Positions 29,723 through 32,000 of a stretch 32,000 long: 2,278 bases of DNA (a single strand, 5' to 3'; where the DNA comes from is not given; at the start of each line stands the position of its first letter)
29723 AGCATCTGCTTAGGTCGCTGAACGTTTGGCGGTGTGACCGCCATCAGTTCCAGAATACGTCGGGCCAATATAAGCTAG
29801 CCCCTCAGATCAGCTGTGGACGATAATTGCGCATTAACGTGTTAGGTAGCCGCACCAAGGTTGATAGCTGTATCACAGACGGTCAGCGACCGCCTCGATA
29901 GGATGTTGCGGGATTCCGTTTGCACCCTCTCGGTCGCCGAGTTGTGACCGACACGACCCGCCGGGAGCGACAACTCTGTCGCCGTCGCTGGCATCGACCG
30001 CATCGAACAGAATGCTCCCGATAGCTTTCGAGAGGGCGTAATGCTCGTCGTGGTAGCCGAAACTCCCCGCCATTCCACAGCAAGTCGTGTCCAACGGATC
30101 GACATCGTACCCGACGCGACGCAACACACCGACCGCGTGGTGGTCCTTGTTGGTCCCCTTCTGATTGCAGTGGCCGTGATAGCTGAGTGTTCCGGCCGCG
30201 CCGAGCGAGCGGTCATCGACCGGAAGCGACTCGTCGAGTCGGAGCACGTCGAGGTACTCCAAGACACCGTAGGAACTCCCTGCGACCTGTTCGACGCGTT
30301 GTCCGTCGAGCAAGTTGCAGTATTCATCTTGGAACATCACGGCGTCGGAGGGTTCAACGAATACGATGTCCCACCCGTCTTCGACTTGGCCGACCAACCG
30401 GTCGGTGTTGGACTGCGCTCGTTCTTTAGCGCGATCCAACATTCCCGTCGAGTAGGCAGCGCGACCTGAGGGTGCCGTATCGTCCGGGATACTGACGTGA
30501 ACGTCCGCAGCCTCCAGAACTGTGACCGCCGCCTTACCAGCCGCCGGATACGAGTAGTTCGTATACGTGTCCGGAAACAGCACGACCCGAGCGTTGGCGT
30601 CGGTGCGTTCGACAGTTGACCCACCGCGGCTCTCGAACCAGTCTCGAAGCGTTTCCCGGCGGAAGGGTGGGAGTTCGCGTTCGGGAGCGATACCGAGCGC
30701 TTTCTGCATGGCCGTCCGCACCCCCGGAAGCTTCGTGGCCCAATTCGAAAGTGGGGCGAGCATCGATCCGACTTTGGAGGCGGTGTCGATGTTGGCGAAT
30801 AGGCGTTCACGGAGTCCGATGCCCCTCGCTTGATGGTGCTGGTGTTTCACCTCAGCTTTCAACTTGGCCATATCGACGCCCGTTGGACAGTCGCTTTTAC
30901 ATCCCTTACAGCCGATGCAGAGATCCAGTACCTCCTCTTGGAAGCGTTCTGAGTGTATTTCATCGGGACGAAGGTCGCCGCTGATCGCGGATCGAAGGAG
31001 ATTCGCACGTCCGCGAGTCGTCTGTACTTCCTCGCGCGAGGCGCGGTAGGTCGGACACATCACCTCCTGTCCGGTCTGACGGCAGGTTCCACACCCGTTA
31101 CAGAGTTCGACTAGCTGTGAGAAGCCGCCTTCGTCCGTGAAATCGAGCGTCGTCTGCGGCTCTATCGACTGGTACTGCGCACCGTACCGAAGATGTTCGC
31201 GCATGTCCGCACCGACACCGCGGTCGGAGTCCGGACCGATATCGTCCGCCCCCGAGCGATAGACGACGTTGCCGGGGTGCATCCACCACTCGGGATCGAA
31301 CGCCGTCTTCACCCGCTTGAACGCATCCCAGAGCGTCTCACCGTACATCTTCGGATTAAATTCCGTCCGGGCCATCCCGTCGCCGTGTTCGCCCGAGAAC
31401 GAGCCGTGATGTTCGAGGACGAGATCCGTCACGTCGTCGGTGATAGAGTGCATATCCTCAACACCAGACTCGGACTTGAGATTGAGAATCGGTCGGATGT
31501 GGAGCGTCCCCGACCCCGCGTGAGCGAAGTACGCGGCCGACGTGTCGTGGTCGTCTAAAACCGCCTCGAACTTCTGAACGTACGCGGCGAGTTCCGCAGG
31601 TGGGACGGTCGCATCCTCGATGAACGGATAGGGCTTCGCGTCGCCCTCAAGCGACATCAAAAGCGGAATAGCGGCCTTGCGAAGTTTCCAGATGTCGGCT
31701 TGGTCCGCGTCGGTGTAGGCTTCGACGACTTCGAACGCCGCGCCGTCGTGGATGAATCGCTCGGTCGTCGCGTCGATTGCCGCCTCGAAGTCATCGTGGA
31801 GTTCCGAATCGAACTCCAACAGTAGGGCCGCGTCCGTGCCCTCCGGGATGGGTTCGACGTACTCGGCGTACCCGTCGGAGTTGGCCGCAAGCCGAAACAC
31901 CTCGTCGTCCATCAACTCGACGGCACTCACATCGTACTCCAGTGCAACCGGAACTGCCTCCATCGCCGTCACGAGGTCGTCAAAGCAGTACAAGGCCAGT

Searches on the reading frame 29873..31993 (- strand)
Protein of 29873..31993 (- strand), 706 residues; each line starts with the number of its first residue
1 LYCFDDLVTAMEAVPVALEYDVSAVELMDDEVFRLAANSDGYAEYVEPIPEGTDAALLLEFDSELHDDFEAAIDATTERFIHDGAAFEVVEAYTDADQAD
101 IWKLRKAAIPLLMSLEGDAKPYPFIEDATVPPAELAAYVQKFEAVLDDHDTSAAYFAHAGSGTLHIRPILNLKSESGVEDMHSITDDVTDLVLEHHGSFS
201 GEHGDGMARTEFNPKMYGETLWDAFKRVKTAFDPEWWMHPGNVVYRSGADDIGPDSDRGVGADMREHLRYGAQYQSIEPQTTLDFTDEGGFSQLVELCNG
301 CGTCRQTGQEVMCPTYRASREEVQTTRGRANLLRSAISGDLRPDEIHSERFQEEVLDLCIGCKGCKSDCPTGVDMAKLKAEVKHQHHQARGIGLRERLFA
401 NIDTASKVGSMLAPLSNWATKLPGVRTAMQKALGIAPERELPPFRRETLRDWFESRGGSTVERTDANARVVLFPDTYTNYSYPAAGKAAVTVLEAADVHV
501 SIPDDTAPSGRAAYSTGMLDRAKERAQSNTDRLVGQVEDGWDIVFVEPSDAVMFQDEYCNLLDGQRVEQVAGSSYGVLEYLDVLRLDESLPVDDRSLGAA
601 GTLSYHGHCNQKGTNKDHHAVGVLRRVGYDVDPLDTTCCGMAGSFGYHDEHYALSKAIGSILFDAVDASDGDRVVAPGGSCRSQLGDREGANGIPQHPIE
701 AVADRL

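Call 9: search_protein_families(library=pfam, proteins=[window:29873-31993:-], max_evalue=0.001)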
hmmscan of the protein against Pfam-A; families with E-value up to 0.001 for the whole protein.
window:29873-31993:- (706 aa): 6 families
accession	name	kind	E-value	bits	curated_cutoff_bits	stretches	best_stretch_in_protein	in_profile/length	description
PF02913.24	FAD-oxidase_C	-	8.7e-54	183.3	21.2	1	4-243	12-248/248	FAD linked oxidases, C-terminal domain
PF13183.11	Fer4_8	-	1.7e-09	38.5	27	1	296-373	3-68/68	4Fe-4S dicluster domain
PF13534.11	Fer4_17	-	1.5e-08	35.5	22.2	1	298-374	2-61/61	4Fe-4S dicluster domain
PF02754.22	CCG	-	3.1e-06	27.6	20.6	1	617-685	18-84/85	Cysteine-rich domain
PF13237.11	Fer4_10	-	2.6e-05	24.5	25.5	0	356-377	6-22/53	4Fe-4S dicluster domain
PF12838.12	Fer4_7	-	0.00072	20.4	27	0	298-373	2-52/52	4Fe-4S dicluster domain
